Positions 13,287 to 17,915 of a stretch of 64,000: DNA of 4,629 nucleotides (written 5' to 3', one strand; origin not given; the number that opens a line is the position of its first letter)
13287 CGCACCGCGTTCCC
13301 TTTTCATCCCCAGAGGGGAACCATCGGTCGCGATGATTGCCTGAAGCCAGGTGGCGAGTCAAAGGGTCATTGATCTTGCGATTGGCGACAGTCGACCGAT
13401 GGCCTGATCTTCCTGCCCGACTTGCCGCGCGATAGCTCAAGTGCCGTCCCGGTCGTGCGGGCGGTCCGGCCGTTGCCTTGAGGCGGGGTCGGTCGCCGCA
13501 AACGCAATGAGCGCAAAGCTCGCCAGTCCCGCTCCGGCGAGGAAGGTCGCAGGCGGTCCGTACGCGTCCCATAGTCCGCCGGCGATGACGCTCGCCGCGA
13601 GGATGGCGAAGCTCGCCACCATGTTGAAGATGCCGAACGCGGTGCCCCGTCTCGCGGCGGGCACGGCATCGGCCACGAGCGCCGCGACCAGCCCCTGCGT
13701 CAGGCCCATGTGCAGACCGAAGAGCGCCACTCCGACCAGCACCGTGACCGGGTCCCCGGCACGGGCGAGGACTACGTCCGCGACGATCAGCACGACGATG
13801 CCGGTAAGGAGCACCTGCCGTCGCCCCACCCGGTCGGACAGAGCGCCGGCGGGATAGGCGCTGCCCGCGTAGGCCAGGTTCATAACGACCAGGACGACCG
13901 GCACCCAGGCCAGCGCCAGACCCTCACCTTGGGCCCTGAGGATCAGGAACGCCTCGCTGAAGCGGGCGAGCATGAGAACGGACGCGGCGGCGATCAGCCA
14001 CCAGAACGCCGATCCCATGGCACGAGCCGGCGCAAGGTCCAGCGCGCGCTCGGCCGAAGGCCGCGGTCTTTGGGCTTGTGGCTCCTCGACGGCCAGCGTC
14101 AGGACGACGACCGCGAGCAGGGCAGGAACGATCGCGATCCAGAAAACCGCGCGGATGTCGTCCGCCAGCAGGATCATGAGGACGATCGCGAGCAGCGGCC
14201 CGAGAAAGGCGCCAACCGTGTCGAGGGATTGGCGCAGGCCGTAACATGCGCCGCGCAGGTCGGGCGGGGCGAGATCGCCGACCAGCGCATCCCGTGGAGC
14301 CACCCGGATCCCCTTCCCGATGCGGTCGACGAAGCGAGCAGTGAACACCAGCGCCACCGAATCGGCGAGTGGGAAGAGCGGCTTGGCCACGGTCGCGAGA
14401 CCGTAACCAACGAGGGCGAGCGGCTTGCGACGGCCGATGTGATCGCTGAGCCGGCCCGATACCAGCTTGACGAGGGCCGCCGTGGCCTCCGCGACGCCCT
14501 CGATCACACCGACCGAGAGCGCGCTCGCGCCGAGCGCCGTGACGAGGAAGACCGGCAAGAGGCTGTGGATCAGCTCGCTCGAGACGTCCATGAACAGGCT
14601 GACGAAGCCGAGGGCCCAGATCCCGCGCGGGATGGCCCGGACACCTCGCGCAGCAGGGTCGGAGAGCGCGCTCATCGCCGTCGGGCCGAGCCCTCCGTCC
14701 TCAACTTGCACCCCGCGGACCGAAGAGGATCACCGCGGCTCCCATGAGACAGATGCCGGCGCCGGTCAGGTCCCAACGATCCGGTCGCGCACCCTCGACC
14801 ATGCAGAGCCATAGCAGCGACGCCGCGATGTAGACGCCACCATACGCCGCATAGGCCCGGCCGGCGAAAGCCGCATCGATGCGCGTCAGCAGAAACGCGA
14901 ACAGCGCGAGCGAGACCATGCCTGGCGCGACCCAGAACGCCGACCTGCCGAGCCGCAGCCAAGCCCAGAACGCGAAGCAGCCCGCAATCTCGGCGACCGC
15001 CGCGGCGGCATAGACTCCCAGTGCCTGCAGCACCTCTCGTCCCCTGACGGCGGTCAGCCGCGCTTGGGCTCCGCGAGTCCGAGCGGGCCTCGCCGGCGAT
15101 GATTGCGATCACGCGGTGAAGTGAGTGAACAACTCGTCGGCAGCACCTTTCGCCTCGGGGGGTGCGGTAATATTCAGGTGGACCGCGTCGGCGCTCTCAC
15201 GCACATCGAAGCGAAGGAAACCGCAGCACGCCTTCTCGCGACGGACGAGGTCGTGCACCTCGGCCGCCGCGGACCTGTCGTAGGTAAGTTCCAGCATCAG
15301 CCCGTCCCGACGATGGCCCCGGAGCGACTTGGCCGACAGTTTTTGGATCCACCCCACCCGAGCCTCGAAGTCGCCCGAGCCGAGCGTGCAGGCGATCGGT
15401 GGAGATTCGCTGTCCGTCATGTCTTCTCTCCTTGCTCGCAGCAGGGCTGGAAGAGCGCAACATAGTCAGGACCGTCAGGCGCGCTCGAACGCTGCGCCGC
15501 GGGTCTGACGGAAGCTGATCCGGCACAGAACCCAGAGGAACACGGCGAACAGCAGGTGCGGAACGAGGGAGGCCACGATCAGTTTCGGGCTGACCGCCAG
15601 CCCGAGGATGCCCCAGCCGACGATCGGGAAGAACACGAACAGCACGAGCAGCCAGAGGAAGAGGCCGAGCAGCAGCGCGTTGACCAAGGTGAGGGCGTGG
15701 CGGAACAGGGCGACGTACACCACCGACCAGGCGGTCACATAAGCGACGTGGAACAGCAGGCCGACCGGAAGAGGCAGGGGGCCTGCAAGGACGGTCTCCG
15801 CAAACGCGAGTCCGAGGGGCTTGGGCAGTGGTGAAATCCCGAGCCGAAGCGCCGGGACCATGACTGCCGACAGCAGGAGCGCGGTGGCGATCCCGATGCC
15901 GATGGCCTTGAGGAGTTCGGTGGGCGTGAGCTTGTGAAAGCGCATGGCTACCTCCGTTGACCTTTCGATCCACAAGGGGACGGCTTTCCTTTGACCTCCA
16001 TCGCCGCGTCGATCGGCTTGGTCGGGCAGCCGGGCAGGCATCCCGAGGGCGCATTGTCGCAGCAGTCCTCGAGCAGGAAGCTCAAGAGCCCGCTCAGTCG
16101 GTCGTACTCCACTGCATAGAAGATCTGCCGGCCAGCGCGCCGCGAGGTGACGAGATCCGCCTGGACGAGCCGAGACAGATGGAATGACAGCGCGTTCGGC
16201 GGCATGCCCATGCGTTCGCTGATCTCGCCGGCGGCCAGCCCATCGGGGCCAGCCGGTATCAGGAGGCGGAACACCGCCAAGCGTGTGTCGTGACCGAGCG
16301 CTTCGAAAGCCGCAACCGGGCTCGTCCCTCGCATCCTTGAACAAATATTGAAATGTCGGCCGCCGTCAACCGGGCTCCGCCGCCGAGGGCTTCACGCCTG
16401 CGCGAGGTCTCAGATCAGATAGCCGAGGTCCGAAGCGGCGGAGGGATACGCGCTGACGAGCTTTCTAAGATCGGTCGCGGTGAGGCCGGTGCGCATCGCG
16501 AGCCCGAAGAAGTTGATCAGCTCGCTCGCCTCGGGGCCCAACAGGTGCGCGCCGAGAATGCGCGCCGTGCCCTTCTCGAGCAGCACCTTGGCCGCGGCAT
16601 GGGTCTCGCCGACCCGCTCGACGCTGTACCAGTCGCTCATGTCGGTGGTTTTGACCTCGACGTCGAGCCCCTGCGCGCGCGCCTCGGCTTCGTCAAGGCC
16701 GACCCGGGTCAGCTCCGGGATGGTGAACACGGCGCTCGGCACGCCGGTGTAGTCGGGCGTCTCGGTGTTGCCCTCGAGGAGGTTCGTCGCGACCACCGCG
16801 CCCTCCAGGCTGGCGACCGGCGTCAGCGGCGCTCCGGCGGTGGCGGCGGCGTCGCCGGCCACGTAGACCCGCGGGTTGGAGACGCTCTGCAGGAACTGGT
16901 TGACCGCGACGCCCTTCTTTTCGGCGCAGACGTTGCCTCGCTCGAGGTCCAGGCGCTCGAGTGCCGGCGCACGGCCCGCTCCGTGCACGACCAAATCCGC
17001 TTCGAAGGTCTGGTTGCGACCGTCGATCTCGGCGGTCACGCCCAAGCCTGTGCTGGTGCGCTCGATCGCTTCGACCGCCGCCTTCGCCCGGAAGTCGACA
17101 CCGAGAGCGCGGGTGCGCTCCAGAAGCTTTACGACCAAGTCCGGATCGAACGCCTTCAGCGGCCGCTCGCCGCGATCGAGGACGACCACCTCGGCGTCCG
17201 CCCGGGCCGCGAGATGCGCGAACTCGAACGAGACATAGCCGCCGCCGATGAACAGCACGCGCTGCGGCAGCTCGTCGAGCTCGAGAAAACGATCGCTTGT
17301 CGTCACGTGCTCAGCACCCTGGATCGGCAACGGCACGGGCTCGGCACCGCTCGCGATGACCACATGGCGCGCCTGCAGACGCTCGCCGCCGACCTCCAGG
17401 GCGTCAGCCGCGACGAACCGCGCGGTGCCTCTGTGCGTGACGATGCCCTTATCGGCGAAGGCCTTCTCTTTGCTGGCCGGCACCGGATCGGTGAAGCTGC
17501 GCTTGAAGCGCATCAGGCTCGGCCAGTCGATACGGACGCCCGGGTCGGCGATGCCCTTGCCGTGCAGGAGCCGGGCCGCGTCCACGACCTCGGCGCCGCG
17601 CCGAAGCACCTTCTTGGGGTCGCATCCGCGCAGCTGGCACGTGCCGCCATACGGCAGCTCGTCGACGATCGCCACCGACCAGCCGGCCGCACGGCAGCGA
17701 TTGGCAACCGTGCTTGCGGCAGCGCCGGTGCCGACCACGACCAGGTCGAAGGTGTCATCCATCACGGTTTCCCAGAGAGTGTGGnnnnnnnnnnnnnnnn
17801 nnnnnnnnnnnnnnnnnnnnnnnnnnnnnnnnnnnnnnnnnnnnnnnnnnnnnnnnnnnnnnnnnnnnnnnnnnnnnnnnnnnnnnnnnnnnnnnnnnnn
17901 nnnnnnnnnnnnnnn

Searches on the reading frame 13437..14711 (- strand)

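Call 55: search_protein_families(library=pfam, proteins=[window:13437-14711:-])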
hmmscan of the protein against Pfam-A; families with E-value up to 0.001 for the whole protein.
window:13437-14711:- (424 aa): 5 families
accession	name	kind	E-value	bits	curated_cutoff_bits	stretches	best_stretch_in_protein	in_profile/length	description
PF07690.21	MFS_1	-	5e-48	164.2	33.4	2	35-267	2-237/347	Major Facilitator Superfamily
PF00083.30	Sugar_tr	-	1.2e-19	71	22.3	2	63-208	44-192/452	Sugar (and other) transporter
PF13347.12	MFS_2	-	5.4e-10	38.8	27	1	41-383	9-383/427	MFS/sugar transport protein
PF12832.13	MFS_1_like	-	6.1e-08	32.5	25.2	1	58-392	27-373/373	MFS_1 like family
PF01306.25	LacY_symp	-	0.0009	18.6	24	0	38-106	18-84/413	LacY proton/sugar symporter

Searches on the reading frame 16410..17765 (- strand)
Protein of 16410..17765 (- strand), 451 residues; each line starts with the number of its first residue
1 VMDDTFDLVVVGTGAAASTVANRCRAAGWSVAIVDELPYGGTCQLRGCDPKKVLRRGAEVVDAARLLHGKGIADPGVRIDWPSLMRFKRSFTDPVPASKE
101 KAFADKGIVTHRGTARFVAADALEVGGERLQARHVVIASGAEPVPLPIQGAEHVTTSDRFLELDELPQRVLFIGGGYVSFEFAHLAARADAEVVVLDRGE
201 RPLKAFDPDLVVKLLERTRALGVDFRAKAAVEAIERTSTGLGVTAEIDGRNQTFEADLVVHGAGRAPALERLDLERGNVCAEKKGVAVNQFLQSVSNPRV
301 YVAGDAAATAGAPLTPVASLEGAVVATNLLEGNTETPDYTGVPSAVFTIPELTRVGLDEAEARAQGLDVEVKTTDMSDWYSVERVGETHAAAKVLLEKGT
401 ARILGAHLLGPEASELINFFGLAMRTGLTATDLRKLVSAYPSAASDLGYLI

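Call 55: search_protein_families(library=pfam, proteins=[window:16410-17765:-])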
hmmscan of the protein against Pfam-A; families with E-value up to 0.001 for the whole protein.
window:16410-17765:- (451 aa): 7 families
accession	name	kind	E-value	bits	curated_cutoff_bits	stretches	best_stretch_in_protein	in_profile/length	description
PF07992.20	Pyr_redox_2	-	5e-47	161.1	26.1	1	6-322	1-291/291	Pyridine nucleotide-disulphide oxidoreductase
PF02852.28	Pyr_redox_dim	-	1.8e-24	86.5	25.3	1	342-445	1-104/110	Pyridine nucleotide-disulphide oxidoreductase, dimerisation domain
PF00070.33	Pyr_redox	-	3e-15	56.9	22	1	169-240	1-72/82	Pyridine nucleotide-disulphide oxidoreductase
PF13738.12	Pyr_redox_3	-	4.4e-10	39.7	30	1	128-304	121-305/305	Pyridine nucleotide-disulphide oxidoreductase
PF13450.12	NAD_binding_8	-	2.6e-06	28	21.9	0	10-43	1-34/68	NAD(P)-binding Rossmann-like domain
PF01266.30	DAO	-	0.00022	21.3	27.9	0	208-264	148-203/353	FAD dependent oxidoreductase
PF03486.20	HI0933_like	-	0.00047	20.1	50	0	7-36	2-31/244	HI0933-like protein Rossmann domain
